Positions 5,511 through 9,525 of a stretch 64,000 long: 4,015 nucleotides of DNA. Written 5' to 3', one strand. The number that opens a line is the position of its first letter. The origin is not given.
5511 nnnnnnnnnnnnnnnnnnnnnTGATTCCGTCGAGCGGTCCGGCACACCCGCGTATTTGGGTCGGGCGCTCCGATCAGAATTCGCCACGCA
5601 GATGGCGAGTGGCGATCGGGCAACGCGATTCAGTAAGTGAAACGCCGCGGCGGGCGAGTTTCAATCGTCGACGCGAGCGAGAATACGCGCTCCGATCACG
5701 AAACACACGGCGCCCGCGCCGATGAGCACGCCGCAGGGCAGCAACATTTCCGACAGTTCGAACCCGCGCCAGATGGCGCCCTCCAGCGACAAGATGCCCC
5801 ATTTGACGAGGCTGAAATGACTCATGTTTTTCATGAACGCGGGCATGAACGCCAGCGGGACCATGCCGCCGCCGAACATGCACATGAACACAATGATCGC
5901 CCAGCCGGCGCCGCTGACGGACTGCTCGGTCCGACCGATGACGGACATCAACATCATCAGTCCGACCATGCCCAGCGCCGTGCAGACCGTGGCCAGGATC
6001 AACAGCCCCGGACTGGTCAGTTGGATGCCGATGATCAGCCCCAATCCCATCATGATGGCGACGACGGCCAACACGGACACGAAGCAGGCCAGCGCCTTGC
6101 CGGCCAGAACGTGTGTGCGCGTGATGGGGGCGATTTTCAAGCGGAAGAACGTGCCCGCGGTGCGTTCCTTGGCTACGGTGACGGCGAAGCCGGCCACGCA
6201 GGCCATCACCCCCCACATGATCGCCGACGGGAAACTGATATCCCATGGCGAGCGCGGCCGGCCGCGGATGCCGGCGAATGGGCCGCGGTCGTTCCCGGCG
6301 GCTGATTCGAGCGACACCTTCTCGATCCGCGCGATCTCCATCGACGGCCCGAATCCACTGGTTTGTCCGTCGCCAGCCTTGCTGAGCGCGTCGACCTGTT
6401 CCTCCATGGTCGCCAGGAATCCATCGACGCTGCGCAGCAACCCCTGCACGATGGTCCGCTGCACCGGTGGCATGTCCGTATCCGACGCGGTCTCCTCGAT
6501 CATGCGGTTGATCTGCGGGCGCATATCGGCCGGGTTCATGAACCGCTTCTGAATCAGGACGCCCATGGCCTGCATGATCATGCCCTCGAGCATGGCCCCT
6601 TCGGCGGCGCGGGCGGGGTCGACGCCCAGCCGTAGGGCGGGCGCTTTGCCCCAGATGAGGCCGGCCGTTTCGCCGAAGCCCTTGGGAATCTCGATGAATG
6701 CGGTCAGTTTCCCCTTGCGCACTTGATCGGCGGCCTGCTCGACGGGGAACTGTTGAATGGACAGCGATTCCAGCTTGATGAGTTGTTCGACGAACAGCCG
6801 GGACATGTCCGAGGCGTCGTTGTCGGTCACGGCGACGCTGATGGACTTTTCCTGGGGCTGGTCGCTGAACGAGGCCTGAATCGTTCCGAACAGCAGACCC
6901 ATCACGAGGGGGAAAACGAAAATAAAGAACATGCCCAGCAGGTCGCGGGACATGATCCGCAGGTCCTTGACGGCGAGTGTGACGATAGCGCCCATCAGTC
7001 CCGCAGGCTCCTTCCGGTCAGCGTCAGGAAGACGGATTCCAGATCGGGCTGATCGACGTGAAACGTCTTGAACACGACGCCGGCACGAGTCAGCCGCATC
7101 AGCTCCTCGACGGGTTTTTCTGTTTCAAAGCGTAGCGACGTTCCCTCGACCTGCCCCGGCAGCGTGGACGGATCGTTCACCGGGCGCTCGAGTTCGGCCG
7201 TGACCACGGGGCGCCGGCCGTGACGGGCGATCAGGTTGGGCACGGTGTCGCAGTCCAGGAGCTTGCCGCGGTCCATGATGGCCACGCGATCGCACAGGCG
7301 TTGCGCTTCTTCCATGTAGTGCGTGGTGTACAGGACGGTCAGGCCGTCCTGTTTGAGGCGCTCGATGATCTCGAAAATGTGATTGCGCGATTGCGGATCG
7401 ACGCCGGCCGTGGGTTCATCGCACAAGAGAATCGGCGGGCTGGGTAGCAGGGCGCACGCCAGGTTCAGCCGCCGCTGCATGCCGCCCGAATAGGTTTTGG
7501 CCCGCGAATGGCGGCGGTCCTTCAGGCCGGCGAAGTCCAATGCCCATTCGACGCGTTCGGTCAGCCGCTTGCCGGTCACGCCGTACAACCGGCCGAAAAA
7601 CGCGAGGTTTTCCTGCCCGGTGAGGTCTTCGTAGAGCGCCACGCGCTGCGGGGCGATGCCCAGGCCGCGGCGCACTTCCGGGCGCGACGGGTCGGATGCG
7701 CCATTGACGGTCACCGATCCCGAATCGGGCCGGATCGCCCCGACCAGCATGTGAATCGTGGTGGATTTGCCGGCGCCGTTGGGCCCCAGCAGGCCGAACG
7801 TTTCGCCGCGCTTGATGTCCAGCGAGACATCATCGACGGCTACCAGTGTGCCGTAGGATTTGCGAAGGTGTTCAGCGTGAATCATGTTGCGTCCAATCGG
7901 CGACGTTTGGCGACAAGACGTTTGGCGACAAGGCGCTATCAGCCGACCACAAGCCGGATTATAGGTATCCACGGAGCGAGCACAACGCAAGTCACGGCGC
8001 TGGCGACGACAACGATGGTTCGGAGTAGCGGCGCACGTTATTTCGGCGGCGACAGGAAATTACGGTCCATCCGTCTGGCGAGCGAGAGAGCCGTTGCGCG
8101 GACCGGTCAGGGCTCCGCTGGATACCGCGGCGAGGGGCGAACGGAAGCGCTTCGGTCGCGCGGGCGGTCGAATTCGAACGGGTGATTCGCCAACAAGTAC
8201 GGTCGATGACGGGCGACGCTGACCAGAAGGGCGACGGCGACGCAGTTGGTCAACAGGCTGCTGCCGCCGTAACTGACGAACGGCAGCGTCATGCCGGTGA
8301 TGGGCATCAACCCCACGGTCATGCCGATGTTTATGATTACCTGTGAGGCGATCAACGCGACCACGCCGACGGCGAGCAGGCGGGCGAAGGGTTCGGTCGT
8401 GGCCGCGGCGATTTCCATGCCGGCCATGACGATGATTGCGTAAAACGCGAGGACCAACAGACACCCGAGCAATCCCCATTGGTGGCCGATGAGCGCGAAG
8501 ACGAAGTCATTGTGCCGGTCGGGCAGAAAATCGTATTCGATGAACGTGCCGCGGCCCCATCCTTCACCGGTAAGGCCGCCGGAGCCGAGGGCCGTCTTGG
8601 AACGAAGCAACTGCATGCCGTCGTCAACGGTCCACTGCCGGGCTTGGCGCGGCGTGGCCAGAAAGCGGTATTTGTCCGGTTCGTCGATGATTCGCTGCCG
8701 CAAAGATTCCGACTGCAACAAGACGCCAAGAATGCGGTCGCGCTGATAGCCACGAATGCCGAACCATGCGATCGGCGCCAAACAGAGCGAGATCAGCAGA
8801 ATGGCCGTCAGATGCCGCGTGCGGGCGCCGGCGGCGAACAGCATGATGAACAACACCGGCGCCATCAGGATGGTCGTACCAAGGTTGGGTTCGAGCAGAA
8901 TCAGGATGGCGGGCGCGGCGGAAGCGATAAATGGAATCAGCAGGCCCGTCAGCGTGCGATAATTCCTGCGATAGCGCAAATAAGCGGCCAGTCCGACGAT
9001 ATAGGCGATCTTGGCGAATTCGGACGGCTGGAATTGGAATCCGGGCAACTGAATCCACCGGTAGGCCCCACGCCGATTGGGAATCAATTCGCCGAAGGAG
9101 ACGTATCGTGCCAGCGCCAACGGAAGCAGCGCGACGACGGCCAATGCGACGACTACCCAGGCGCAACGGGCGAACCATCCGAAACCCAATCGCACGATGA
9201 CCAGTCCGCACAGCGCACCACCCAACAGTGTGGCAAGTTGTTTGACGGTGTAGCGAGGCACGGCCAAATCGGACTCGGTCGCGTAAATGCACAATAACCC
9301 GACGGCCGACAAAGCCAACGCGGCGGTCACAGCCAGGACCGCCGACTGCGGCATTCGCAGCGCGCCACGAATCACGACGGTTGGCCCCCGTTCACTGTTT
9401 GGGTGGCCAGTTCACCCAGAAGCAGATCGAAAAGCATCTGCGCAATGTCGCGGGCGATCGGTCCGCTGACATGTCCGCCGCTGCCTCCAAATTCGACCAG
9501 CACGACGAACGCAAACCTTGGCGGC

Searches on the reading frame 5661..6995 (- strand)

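Call 20: search_protein_families(library=pfam, proteins=[window:5661-6995:-], max_evalue=0.001)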
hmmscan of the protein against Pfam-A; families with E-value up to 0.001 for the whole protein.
window:5661-6995:- (444 aa): 3 families
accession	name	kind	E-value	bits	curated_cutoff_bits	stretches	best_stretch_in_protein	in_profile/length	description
PF12698.13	ABC2_membrane_3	-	1.7e-28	100.2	31.6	1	22-436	4-346/347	ABC-2 family transporter protein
PF12679.13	ABC2_membrane_2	-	8.5e-16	58.5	27.2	1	6-387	2-210/283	ABC-2 family transporter protein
PF01061.29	ABC2_membrane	-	7.1e-15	55.6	26.9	1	258-404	58-206/211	ABC-2 type transporter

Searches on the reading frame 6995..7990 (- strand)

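Call 20: search_protein_families(library=pfam, proteins=[window:6995-7990:-], max_evalue=0.001)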
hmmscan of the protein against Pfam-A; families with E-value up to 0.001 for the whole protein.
window:6995-7990:- (331 aa): 2 families
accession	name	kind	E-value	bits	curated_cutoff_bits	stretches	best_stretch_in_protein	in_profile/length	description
PF00005.33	ABC_tran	-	3.6e-32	112.3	25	1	53-195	2-137/137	ABC transporter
PF13304.12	AAA_21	-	1.7e-11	45.2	27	1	167-224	238-298/304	AAA domain, putative AbiEii toxin, Type IV TA system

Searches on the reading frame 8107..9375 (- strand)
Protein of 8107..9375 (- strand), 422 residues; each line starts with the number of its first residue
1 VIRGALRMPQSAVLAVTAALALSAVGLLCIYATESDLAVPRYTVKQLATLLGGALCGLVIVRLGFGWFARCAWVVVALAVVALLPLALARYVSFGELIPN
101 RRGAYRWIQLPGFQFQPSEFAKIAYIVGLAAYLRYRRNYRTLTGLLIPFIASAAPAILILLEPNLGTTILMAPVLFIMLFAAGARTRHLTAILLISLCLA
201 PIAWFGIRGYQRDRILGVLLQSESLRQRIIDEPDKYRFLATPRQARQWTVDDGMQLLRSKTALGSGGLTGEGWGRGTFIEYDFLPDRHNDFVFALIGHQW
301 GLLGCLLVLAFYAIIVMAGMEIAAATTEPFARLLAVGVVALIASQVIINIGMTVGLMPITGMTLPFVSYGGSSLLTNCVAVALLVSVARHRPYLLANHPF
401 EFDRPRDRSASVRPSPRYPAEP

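Call 20: search_protein_families(library=pfam, proteins=[window:8107-9375:-], max_evalue=0.001)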
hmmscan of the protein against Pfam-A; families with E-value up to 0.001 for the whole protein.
window:8107-9375:- (422 aa): 1 family
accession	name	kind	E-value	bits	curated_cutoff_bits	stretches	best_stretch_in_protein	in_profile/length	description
PF01098.24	FTSW_RODA_SPOVE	-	5.4e-80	269.5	26.4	1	18-391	7-354/356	Cell cycle protein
